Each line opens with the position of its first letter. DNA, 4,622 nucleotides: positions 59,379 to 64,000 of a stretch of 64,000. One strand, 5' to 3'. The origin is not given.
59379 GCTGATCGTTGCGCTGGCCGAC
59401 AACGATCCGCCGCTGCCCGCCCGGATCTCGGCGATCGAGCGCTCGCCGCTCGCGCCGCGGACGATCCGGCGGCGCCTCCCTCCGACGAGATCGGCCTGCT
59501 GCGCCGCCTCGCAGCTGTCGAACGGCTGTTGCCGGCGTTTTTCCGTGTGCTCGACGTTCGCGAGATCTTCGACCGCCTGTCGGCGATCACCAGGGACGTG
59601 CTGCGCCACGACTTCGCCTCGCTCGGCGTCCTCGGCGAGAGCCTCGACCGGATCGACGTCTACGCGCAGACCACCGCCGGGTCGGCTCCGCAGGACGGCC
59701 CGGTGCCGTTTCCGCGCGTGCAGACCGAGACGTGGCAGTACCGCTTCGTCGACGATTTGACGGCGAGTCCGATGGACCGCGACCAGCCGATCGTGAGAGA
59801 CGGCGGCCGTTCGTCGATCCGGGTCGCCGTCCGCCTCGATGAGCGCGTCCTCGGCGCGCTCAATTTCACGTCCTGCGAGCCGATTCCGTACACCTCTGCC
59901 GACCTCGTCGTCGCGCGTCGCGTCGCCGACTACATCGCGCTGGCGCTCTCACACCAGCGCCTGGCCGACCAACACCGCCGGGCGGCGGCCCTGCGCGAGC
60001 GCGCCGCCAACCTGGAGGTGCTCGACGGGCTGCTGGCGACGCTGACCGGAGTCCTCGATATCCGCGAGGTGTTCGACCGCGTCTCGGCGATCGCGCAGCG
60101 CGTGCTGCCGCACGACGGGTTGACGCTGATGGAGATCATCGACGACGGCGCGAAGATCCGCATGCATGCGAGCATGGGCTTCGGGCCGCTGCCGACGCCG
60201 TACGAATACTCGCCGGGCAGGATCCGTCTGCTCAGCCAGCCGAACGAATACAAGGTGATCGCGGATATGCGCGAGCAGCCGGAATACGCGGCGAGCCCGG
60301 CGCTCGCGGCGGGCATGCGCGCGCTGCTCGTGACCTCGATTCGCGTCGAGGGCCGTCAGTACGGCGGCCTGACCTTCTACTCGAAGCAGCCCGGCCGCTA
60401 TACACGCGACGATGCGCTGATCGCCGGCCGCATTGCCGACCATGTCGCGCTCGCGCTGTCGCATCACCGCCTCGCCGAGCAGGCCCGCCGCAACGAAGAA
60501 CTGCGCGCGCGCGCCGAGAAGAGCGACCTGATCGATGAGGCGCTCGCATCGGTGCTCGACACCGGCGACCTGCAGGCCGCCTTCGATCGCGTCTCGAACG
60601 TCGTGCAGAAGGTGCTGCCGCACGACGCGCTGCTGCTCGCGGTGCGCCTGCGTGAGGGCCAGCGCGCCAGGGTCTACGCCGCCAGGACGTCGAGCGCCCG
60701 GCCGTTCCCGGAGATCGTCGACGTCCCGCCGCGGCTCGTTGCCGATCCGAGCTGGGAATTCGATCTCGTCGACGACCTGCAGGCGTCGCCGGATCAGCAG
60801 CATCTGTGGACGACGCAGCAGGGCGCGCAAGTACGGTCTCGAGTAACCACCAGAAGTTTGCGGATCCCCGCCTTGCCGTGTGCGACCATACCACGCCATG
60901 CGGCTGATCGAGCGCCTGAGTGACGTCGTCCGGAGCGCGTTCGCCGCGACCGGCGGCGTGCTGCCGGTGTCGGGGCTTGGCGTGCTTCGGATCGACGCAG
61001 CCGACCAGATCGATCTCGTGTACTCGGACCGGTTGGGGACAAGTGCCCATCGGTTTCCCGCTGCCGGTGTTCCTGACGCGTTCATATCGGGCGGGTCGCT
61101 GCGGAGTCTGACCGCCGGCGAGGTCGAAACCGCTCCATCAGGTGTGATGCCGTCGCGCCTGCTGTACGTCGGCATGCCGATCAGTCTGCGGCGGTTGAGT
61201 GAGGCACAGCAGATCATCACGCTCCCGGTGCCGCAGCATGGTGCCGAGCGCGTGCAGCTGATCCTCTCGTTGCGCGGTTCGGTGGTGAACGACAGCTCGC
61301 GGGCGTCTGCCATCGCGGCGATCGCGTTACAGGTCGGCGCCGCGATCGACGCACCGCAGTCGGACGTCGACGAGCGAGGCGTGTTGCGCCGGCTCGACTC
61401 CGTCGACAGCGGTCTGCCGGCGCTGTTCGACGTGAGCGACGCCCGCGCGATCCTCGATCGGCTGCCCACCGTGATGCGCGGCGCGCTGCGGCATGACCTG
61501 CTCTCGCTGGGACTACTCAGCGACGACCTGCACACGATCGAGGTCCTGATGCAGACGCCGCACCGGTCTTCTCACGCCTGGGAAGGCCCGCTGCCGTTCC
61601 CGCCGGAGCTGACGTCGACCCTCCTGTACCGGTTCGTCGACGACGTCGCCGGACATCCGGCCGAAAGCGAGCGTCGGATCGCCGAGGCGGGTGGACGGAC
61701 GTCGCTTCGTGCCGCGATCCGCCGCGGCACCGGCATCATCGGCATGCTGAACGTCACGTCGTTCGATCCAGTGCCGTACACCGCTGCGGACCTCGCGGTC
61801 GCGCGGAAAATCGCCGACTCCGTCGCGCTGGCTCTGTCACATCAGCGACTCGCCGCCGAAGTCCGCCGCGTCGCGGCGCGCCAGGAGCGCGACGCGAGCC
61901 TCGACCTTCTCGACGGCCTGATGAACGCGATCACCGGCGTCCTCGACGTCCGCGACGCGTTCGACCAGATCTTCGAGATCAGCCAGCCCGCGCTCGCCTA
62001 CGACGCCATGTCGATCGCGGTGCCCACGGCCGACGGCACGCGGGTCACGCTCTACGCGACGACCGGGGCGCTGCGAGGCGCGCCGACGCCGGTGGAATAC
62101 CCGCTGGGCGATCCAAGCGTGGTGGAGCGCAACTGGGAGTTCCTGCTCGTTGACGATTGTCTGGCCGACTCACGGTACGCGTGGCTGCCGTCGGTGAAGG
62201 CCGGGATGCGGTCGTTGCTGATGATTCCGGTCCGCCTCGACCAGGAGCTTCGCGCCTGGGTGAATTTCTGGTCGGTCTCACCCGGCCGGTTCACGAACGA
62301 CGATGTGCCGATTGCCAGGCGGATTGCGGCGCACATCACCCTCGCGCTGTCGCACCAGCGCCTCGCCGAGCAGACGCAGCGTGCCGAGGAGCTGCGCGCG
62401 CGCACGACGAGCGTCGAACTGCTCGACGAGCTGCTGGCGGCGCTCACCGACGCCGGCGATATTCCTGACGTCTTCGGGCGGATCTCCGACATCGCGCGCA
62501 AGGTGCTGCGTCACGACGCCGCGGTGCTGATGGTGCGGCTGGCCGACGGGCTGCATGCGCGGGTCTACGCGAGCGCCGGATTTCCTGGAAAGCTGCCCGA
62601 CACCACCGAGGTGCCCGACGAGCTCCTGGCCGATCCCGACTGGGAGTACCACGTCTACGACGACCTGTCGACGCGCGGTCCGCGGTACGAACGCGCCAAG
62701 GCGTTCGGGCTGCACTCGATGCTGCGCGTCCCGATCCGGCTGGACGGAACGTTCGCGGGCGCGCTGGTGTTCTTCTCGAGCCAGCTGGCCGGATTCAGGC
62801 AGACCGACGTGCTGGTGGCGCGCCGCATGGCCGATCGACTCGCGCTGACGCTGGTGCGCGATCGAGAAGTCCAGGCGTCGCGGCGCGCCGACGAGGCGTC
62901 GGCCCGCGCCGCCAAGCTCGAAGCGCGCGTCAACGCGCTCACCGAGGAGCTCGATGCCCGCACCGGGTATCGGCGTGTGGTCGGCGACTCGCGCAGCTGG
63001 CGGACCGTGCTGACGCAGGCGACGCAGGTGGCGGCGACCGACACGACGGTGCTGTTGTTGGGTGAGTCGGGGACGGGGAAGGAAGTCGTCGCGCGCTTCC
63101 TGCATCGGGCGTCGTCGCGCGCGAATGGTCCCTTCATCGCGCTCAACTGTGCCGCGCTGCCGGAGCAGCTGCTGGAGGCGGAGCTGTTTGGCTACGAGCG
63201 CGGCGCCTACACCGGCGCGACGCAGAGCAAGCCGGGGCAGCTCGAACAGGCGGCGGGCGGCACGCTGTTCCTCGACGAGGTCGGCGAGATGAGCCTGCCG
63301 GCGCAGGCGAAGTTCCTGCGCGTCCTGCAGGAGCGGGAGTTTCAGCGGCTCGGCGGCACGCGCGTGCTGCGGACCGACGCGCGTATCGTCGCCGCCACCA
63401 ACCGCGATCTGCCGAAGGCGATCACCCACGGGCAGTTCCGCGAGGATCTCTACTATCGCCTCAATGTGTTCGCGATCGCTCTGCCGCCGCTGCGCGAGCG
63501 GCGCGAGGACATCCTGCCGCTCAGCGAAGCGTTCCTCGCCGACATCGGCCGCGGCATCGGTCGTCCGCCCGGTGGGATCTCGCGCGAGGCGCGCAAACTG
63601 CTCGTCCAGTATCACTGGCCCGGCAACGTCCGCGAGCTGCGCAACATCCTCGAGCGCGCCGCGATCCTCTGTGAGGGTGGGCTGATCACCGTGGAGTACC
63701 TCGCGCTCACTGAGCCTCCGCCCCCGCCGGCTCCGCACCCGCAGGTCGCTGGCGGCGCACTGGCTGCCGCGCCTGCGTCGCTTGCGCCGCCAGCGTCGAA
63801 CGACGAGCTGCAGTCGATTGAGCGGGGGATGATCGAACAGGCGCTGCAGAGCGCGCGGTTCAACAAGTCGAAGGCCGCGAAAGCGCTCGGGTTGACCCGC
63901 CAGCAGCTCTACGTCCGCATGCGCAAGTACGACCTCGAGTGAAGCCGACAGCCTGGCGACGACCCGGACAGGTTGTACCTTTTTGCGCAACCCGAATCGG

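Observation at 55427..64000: Tandem array of paralogous sigma-54 modules (promoter, ~80-aa helical protein, multi-GAF enhancer-binding protein) with no recognisable cargo genes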

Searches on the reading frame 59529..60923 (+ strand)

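Call 3: search_protein_families(library=pfam, proteins=[window:59529-60923:+], max_evalue=0.1)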
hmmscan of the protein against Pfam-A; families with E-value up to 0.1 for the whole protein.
window:59529-60923:+ (464 aa): 4 families
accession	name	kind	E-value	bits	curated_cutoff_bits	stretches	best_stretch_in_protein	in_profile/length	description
PF01590.32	GAF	-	4.2e-16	60.1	22.4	2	9-140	1-133/133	GAF domain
PF13185.12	GAF_2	-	3.1e-15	57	28.6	2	243-310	68-135/136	GAF domain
PF13492.12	GAF_3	-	5.2e-10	40.3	27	2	11-142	3-129/129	GAF domain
PF06166.18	DUF979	-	0.037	13.7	26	0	122-199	122-199/307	Protein of unknown function (DUF979)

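Call 4: search_protein_families(library=ncbifam, proteins=[window:59529-60923:+], max_evalue=0.1)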
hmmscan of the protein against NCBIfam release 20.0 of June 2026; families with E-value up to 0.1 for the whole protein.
window:59529-60923:+ (464 aa): 3 families
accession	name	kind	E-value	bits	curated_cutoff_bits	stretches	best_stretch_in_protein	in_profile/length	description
NF047786.1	his_kin_MadS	equivalog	3.5e-06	26.4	500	1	94-159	128-197/434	MadS family sensor histidine kinase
TIGR03614.1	RutB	equivalog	0.031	13.9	377.95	0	400-426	103-129/226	pyrimidine utilization protein B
NF011958.0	PRK15429.1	equivalog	0.06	11.9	830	0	104-149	308-352/692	formate hydrogenlyase transcriptional activator FlhA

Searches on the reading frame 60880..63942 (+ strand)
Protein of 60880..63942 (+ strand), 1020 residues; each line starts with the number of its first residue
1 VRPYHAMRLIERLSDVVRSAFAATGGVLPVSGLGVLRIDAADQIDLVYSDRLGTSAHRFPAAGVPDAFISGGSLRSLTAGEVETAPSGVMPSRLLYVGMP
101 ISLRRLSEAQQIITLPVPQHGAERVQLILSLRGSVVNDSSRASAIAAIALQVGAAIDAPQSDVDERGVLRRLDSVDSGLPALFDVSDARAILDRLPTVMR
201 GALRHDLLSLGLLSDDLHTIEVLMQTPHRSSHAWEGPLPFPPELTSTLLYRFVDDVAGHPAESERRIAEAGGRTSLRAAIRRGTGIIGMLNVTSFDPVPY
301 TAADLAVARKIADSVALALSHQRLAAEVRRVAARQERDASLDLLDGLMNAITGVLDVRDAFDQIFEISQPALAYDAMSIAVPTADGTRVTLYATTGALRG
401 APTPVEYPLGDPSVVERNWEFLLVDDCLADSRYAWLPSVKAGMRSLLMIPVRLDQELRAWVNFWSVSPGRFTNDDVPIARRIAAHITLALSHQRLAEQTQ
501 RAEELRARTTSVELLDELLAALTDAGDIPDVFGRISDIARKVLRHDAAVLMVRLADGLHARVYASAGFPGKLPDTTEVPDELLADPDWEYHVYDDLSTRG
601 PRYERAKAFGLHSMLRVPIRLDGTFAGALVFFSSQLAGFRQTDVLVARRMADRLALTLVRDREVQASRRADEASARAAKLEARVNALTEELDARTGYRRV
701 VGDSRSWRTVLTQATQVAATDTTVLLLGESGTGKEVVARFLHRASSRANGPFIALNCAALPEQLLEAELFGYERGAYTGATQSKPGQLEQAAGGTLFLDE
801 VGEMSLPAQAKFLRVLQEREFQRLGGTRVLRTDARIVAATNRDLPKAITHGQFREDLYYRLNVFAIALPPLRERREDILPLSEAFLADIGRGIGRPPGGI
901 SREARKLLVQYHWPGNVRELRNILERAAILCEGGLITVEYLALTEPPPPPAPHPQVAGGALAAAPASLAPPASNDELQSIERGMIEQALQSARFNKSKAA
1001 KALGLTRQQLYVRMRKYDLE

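Call 3: search_protein_families(library=pfam, proteins=[window:60880-63942:+], max_evalue=0.1)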
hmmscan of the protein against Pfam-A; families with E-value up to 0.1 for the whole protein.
window:60880-63942:+ (1020 aa): 13 families
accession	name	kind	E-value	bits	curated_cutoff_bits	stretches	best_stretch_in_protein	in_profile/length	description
PF00158.32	Sigma54_activat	-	7e-70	234.5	20.2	1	701-866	2-167/168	Sigma-54 interaction domain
PF25601.1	AAA_lid_14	-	2.6e-22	78.9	27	1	872-941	1-70/87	AAA+ ATPase lid domain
PF01590.32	GAF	-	7.3e-21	75.5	22.4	3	528-658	2-133/133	GAF domain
PF14532.12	Sigma54_activ_2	-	7.7e-20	72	25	1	701-871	1-138/138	Sigma-54 interaction domain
PF13185.12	GAF_2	-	1.5e-16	61.2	28.6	3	355-490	2-135/136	GAF domain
PF02954.25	HTH_8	-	1.3e-14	54.1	22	1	978-1017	3-42/42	Bacterial regulatory protein, Fis family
PF07728.20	AAA_5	-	1.1e-07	32.3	22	1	724-842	2-123/139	AAA domain (dynein-related subfamily)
PF13492.12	GAF_3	-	7.8e-06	26.8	27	0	530-657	4-126/129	GAF domain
PF01078.27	Mg_chelatase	-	0.00027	20.8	20.3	0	779-810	93-124/207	Magnesium chelatase, subunit ChlI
PF18024.7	HTH_50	-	0.0016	18.5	27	1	976-1019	7-49/50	Helix-turn-helix domain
PF00004.35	AAA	-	0.0018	19.2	21.2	1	724-853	1-123/131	ATPase family associated with various cellular activities (AAA)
PF13191.12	AAA_16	-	0.0053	17.7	32.6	1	710-776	12-85/167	AAA ATPase domain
PF07724.20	AAA_2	-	0.044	14.3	27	0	723-848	5-131/166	AAA domain (Cdc48 subfamily)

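Call 4: search_protein_families(library=ncbifam, proteins=[window:60880-63942:+], max_evalue=0.1)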
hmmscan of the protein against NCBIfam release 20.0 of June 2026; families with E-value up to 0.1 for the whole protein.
window:60880-63942:+ (1020 aa): 34 families (the best 25 are shown)
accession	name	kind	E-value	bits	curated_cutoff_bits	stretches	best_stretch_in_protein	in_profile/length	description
TIGR01817.1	nifA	equivalog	1.4e-113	380.5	528.85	1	613-1019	110-529/534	nif-specific transcriptional activator NifA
NF041552.1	TF_PrdR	equivalog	5.9e-101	338.6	795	1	679-1018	246-577/577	sigma-54 dependent transcriptional regulator PrdR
NF003451.0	PRK05022.1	equivalog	1.8e-99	333.8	476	1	607-1017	108-508/512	nitric oxide reductase transcriptional regulator NorR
NF038308.1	RNA_repair_RtcR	equivalog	4.2e-95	319.6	650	1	654-1018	136-517/530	RNA repair transcriptional activator RtcR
TIGR01818.1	ntrC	equivalog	3.7e-94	316.1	558.6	1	678-1015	114-461/463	nitrogen regulation protein NR(I)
NF008469.0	PRK11361.1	equivalog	9.4e-94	314.7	714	1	680-1019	125-456/461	acetoacetate metabolism transcriptional regulator AtoC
TIGR02915.1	PEP_resp_reg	equivalog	2.2e-93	313.5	502.6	1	679-1019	121-444/445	PEP-CTERM-box response regulator transcription factor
NF011958.0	PRK15429.1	equivalog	3.6e-92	310.1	830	1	618-1018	304-685/692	formate hydrogenlyase transcriptional activator FlhA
TIGR02974.1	phageshock_pspF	equivalog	5e-91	305.4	443.55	1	700-1017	1-336/336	phage shock protein operon transcriptional activator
NF050807.1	TransRegFlbDCaul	equivalog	5.4e-91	305.7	750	1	702-1018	122-439/454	sigma-54-dependent transcriptional regulator FlbD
TIGR02329.1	propionate_PrpR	equivalog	1.8e-86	290.9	499.2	1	667-1015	195-525/526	propionate catabolism operon regulatory protein PrpR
NF049963.1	RespRegFlgRCampy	domain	4.4e-86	289.4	750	1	699-943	135-379/429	fla regulon two-component system response regulator FlgR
NF041906.1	V4R_TF_MobR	exception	1.9e-84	284.1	999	1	678-1017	212-544/544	phenol degradation transcriptional regulator MobR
NF011953.0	PRK15424.1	equivalog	2.2e-80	270.8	703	1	675-1016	196-533/538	propionate catabolism operon regulatory protein PrpR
NF007689.0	PRK10365.1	equivalog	7e-80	269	760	1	697-1014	138-439/441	sigma-54-dependent response regulator transcription factor ZraR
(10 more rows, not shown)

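Call 30: find_encoding_contigs(protein=window:60898-63942:+, flank=10000, max_places=4)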
Protein window:60898-63942:+ (1014 aa): no gene with exactly this product is on record in the collection.

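Call 91: search_protein_families(library=padloc, proteins=[window:60898-63942:+], max_evalue=0.001)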
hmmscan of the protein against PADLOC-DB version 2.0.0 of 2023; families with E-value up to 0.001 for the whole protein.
window:60898-63942:+ (1014 aa): 3 families
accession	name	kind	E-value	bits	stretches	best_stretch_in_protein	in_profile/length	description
PDLC01995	RtcR_PspF2--CARF_AAA_HTH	-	2.3e-110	368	1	660-1014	137-481/481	-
PDLC01994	RtcR_PspF1--CARF_AAA_HTH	-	1.3e-51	174.2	1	686-1010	151-467/468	-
PDLC01993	RtcR--CARF_AAA_HTH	-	2.9e-51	172.5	1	698-934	186-431/523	-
